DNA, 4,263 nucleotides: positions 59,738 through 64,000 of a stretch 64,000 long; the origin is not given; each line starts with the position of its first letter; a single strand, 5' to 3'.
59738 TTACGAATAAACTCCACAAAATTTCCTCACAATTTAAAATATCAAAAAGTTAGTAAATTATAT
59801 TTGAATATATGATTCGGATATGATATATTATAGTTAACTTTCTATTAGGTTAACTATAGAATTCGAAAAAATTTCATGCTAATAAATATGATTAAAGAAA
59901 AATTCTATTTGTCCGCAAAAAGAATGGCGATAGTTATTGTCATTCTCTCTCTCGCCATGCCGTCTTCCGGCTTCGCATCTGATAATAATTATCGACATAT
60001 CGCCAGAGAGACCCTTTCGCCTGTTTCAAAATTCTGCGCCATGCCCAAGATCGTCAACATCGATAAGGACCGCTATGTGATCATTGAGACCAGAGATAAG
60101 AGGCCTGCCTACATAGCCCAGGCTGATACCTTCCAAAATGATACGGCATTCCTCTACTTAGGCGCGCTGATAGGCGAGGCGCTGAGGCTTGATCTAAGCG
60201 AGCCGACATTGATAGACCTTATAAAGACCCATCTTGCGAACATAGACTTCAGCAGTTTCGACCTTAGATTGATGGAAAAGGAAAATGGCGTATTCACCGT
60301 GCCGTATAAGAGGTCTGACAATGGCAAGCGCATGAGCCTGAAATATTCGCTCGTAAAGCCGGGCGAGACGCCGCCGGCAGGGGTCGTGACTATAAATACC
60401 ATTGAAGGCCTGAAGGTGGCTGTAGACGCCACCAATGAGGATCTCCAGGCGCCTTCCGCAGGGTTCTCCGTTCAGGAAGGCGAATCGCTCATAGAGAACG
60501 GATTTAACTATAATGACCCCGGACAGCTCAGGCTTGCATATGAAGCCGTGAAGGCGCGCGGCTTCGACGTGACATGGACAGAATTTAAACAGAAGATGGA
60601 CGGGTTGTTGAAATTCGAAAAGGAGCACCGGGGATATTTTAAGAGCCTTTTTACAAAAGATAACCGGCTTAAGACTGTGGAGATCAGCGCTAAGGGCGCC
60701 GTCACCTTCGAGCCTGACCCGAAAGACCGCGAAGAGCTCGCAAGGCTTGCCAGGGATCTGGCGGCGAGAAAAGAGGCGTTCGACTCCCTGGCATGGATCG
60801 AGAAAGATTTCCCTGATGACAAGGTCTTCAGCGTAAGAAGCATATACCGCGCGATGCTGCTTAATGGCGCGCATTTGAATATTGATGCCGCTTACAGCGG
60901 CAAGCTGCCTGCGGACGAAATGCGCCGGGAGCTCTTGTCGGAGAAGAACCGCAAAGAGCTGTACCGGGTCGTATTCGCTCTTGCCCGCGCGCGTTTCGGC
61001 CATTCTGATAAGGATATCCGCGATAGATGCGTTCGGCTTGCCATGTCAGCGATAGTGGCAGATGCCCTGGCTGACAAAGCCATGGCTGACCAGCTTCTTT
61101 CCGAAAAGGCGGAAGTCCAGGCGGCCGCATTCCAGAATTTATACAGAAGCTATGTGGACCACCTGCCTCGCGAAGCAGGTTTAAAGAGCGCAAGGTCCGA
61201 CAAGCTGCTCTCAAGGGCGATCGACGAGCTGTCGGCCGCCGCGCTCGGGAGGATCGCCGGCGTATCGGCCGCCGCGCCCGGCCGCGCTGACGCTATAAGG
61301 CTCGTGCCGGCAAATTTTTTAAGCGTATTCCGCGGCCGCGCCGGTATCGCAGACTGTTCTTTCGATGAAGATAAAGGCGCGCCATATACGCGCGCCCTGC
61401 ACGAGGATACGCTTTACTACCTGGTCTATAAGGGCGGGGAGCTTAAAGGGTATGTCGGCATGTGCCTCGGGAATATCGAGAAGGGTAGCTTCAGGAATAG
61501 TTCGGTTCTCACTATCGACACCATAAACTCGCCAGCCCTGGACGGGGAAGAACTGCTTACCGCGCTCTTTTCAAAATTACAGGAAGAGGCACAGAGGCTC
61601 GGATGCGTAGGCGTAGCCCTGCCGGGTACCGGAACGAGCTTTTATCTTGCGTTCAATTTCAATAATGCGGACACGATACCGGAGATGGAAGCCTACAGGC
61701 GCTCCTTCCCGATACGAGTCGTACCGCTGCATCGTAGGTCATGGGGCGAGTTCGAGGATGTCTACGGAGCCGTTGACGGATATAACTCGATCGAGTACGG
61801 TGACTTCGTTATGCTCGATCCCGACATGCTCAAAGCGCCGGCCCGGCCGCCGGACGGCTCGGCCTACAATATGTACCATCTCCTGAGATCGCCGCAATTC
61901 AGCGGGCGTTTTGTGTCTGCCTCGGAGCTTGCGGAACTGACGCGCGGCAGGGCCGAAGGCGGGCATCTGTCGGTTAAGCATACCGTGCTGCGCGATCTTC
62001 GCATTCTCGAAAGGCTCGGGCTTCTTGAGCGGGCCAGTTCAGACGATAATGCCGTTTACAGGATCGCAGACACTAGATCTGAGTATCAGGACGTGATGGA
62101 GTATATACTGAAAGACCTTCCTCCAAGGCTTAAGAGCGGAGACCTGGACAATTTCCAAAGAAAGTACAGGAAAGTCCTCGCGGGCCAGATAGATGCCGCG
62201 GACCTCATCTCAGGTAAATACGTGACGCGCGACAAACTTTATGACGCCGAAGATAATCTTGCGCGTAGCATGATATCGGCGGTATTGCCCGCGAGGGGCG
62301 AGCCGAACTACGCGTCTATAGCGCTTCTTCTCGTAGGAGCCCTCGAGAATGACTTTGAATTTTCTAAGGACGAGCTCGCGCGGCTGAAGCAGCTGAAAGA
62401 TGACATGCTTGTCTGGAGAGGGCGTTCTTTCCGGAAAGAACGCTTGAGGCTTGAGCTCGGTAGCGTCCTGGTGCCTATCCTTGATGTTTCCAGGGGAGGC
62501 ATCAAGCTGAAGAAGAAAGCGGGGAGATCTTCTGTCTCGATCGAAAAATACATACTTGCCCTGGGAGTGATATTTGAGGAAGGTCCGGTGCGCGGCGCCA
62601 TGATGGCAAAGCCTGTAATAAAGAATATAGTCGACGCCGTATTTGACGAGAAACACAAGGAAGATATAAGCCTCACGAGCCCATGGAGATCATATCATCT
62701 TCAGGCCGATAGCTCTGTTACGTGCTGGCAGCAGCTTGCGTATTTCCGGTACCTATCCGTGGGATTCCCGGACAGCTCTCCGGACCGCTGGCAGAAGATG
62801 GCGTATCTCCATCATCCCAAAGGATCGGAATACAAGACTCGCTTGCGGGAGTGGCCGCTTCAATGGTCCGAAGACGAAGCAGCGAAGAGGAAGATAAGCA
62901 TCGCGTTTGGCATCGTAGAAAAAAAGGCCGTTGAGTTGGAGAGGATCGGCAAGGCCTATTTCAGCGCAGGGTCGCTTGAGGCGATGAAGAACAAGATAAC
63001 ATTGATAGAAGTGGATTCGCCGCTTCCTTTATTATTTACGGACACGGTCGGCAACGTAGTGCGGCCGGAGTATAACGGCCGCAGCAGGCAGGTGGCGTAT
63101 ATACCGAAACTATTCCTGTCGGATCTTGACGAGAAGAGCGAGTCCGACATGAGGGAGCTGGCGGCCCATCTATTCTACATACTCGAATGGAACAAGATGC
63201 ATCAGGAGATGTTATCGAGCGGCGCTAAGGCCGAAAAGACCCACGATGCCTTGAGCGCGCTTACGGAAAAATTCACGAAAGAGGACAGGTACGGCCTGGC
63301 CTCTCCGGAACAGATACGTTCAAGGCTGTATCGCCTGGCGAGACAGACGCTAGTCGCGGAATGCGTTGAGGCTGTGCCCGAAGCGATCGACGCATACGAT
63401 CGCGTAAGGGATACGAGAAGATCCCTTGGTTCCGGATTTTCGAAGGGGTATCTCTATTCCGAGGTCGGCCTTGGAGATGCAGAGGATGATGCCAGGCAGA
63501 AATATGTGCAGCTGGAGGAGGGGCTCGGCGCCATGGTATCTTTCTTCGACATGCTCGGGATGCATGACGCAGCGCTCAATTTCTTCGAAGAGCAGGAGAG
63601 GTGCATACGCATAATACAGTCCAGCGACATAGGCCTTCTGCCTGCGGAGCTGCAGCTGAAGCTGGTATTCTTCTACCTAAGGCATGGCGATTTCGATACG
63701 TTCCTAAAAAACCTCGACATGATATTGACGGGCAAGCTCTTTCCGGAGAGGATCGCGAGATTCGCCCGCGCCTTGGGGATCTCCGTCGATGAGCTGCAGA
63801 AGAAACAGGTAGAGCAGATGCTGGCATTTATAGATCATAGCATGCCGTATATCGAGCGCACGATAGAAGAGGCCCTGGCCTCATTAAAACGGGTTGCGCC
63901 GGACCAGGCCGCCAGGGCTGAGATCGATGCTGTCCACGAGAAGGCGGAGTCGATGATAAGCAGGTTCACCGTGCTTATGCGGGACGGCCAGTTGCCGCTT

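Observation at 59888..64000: Second giant ORF begins at 59888 (signal peptide) and is invisible in the ORF track because it has no stop within the window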

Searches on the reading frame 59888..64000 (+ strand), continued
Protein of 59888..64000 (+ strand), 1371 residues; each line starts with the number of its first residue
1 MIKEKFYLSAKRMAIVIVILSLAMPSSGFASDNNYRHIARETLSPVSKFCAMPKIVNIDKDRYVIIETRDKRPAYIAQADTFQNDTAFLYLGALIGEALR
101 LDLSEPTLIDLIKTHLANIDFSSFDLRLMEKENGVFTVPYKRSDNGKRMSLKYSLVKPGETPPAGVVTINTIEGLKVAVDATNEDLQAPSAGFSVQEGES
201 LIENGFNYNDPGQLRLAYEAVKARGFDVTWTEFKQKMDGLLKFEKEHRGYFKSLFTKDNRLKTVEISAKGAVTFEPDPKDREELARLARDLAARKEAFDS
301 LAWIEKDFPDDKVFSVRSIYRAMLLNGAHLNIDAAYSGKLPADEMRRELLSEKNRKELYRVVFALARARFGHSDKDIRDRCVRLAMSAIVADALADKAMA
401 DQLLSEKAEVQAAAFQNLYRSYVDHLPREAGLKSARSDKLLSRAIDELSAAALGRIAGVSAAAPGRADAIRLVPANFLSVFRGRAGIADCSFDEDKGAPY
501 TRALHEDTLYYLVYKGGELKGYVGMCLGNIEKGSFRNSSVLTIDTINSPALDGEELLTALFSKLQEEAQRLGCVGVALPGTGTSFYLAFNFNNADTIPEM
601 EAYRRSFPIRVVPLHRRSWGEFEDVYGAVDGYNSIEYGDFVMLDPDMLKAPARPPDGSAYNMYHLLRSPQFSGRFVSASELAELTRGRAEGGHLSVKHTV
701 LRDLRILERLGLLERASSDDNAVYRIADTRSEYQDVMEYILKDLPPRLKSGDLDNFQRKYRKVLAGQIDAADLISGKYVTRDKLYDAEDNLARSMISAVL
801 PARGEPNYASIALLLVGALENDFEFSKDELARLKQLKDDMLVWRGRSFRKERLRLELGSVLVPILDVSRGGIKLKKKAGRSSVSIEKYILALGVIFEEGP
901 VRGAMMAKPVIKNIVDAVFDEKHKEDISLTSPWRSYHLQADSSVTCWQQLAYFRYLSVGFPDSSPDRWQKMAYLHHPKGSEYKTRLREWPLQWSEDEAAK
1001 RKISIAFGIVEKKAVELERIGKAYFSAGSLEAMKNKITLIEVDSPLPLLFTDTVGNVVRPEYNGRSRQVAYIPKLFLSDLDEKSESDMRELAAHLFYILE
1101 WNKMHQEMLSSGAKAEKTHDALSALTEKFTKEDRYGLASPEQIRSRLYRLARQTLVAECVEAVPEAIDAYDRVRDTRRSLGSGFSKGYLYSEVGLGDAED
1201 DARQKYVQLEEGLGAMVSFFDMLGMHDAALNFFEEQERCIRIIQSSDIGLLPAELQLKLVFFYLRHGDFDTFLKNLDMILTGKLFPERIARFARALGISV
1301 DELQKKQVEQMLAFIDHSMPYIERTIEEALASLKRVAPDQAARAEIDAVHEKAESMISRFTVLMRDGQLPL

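Call 67: search_protein_families(library=pfam, alignment_id=A4, max_evalue=0.1)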
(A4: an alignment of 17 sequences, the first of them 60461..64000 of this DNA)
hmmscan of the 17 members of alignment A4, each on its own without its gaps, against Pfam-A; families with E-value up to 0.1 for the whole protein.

A. member 1, window:60461-64000:+ (1180 aa): 1 family
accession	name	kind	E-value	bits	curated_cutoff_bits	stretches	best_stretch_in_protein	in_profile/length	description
PF08544.19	GHMP_kinases_C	-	0.061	14.2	21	0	371-406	37-75/85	GHMP kinases C terminal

B. families by the number of members that match (of 17 scanned): 11 families
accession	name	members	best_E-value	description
PF21850.2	DUF6909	2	0.0049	Family of unknown function (DUF6909)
PF08279.18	HTH_11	1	0.0035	HTH domain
PF21476.4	PF0610-like_N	1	0.01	PF0610-like, N-terminal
PF11827.13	DUF3347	1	0.012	Protein of unknown function (DUF3347)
PF02970.22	TBCA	1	0.012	Tubulin binding cofactor A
PF11852.14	Pullul_strch_C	1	0.013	Alpha-1,6-glucosidases, pullulanase-type, C-terminal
PF08100.18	Dimerisation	1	0.02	O-methyltransferase dimerisation domain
PF13870.11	CCDC113_CCDC96_CC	1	0.029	CCDC113/CCDC96, coiled-coil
PF10501.15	Ribosomal_L50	1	0.039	Ribosomal subunit 39S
PF09339.16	HTH_IclR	1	0.06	IclR helix-turn-helix domain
PF08544.19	GHMP_kinases_C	1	0.061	GHMP kinases C terminal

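Call 86: search_protein_families(library=pfam, proteins=[P0025, P0017], max_evalue=0.01)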
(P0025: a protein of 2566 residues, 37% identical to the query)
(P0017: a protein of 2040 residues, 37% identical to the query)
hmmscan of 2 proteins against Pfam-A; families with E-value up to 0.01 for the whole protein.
P0025 (2566 aa): 2 families
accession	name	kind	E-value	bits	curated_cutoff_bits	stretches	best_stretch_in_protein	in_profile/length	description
PF07714.23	PK_Tyr_Ser-Thr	-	2.8e-06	27.3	23.1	1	411-469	96-154/258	Protein tyrosine and serine/threonine kinase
PF00069.31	Pkinase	-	1.7e-05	24.8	31.7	1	390-471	70-152/263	Protein kinase domain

P0017 (2040 aa): 4 families
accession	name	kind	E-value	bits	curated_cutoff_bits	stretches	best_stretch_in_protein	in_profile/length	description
PF08241.18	Methyltransf_11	-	4.2e-09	37.4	21.2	1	1512-1597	19-94/95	Methyltransferase domain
PF13649.12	Methyltransf_25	-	1.4e-07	32.6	27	1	1494-1594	8-97/97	Methyltransferase domain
PF22014.2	DUF6932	-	2.5e-05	25.2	27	1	1268-1313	48-91/142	Family of unknown function (DUF6932)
PF01909.29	NTP_transf_2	-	0.00058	20.6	21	1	1261-1301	4-43/93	Nucleotidyltransferase domain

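Call 94: search_protein_families(library=pfam, proteins=[P0039, P0051, P0081, P0074, P0080], max_evalue=0.01)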
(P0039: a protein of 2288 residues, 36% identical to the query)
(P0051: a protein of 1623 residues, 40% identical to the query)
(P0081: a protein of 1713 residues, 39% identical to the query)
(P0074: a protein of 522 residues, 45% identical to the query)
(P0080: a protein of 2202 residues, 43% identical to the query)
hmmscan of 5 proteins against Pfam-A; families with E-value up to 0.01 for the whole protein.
P0039 (2288 aa): 1 family
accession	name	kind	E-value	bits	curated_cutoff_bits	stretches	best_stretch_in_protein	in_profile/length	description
PF01475.25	FUR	-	0.00059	20.4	23.1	0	917-968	19-68/121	Ferric uptake regulator family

P0051 (1623 aa): 7 families
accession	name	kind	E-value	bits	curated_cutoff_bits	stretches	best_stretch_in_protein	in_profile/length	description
PF00805.28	Pentapeptide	-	1.8e-19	69.4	20.2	2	642-680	2-40/40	Pentapeptide repeats (8 copies)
PF00069.31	Pkinase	-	1.3e-08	35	31.7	1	197-272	75-150/263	Protein kinase domain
PF25212.1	HVO_A0114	-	3.5e-05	24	27.6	0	1310-1343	36-69/84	HVO_A0114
PF13576.12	Pentapeptide_3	-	0.0004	21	27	0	670-701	8-39/48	Pentapeptide repeats (9 copies)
PF06293.20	Kdo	-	0.00054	19.9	21.3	1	146-271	46-173/207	Lipopolysaccharide kinase (Kdo/WaaP) family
PF01636.29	APH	-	0.001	19.4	23.2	0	218-267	146-197/239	Phosphotransferase enzyme family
PF13599.13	Pentapeptide_4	-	0.0077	16.7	38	0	618-680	8-70/78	Pentapeptide repeat region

P0081 (1713 aa): 2 families
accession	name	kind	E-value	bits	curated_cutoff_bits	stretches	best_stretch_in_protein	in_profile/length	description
PF02518.31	HATPase_c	-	3.8e-14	53.5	26.4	1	1169-1285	2-110/111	Histidine kinase-, DNA gyrase B-, and HSP90-like ATPase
PF00990.26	GGDEF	-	0.004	17.4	23.8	0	745-854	3-111/161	Diguanylate cyclase, GGDEF domain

P0074 (522 aa): 1 family
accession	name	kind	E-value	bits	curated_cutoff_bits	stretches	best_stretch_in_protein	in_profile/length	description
PF21453.2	NCAP_ISAV_hel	-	0.0059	17.3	27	0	271-305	46-79/105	Infectious salmon anemia virus nucleoprotein, helical bundle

P0080 (2202 aa): 8 families
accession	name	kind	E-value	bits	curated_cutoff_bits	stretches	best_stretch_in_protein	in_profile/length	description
PF04545.22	Sigma70_r4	-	2.1e-12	46.8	24.1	1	915-959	7-49/50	Sigma-70, region 4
PF25046.1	DUF7790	-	1.9e-11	44.3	23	1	1600-1853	4-211/272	Domain of unknown function (DUF7790)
PF08279.18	HTH_11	-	2.4e-10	40.6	25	0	36-74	7-43/55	HTH domain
PF09339.16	HTH_IclR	-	1.5e-05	25.1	22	0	37-78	10-50/52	IclR helix-turn-helix domain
PF12324.14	HTH_15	-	6.9e-05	23.4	27.2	0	1486-1512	31-56/74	Helix-turn-helix domain of alkylmercury lyase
PF12802.13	MarR_2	-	0.00041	20.9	27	0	34-59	10-34/61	MarR family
PF21476.4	PF0610-like_N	-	0.00097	19.8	33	0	36-69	7-37/50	PF0610-like, N-terminal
PF02082.26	Rrf2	-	0.0031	18.1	30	0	1484-1529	17-61/132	Iron-dependent Transcriptional regulator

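Call 95: search_protein_families(library=ncbifam, proteins=[P0001, P0094, P0104, P0096, P0017], max_evalue=0.01)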
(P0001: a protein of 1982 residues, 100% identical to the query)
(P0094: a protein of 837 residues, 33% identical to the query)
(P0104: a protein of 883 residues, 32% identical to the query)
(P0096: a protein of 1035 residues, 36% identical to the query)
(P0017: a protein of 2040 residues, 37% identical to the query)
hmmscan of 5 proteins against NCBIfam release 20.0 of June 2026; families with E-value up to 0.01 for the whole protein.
P0001 (1982 aa): 0 families

P0094 (837 aa): 0 families

P0104 (883 aa): 35 families (the best 25 are shown)
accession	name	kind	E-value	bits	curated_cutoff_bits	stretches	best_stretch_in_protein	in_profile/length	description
NF008468.0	PRK11360.1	equivalog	1.2e-14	53.6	646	1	556-651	524-611/616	two-component system sensor histidine kinase AtoS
NF010411.0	PRK13837.1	equivalog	1.3e-13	49.9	647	1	575-656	608-684/828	two-component system VirA-like sensor kinase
NF007688.0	PRK10364.1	equivalog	2.5e-12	46.3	479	1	556-650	369-453/460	two-component system sensor histidine kinase ZraS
NF008318.0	PRK11107.1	equivalog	9.8e-11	40.4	890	1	556-710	425-582/920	two-component sensor histidine kinase BarA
NF052574.1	HisKinEspCMyxo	equivalog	1.1e-10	40.3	1200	1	576-658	569-647/785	serine histidine kinase EspC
NF046044.1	PnpS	equivalog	3.7e-10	39.4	400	1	546-647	293-390/390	two-component system histidine kinase PnpS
NF008293.1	PRK11073.1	equivalog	6.9e-10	38.7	240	1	552-626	252-334/349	nitrogen regulation protein NR(II)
NF008298.1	PRK11086.1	subfamily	8.7e-10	37.6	520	1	575-648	458-525/529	DcuS/MalK family sensor histidine kinase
NF041777.1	sens_FixL_Rhizob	equivalog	1.6e-09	37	850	1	575-650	414-483/485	sensor protein FixL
NF047496.1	HK_LIC11548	equivalog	2.2e-09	36.6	750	1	574-626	520-575/589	LIC_11548 family sensor histidine kinase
NF047874.1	MASE3_PAS_HK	subfamily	7.1e-07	28.4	560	1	546-652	527-629/655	MASE3 domain-containing sensor histidine kinase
NF041832.1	near_NosP_CTERM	subfamily_domain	1.4e-06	27.7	400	1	572-657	149-234/370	NahK/ErcS family hybrid sensor histidine kinase/response regulator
NF011874.0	PRK15347.1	equivalog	1e-05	23.8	852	1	557-662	531-627/921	two component system sensor kinase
NF006800.0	PRK09303.1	equivalog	1.4e-05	24.3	342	1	575-650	306-379/383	histidine kinase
NF049962.1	HisKinFlgSCampy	equivalog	1.4e-05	24.2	600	1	570-626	271-327/338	fla regulon two-component system sensor histidine kinase FlgS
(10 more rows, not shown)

P0096 (1035 aa): 0 families

P0017 (2040 aa): 3 families
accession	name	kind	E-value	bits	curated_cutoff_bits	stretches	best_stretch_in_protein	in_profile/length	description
NF045649.1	2X_seleno_MduS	exception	0.00018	20.6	380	1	1546-1596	96-145/338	methyltransferase domain-containing selenoprotein MduS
TIGR01934.1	MenG_MenH_UbiE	subfamily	0.0013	18.1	158.35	1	1512-1598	63-141/223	ubiquinone/menaquinone biosynthesis methyltransferase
NF040539.1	AST_met_ArsM_2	exception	0.0014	18.6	240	1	1529-1597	99-162/262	putative arsinothricin biosynthesis methyltransferase ArsM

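Call 102: search_protein_families(library=padloc, proteins=[P0001], max_evalue=0.01)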
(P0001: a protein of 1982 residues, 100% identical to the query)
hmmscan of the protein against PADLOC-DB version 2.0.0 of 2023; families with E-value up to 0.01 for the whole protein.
P0001 (1982 aa): 0 families

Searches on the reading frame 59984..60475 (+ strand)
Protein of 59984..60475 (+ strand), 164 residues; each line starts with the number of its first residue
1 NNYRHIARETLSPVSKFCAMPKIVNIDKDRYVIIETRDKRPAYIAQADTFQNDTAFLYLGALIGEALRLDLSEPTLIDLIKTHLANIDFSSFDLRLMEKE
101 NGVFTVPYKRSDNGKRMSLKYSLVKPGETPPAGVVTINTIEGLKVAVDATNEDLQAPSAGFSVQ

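Call 76: search_solved_structures(query=A6, max_evalue=5, show_alignments=1)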
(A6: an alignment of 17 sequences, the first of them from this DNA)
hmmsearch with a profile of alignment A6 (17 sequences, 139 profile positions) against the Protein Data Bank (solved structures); distinct sequences matched with E-value up to 5: 1.
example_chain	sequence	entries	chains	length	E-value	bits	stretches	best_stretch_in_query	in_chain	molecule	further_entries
2i15_A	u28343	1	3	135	1.1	12.3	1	75-120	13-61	Hypothetical protein MG296 homolog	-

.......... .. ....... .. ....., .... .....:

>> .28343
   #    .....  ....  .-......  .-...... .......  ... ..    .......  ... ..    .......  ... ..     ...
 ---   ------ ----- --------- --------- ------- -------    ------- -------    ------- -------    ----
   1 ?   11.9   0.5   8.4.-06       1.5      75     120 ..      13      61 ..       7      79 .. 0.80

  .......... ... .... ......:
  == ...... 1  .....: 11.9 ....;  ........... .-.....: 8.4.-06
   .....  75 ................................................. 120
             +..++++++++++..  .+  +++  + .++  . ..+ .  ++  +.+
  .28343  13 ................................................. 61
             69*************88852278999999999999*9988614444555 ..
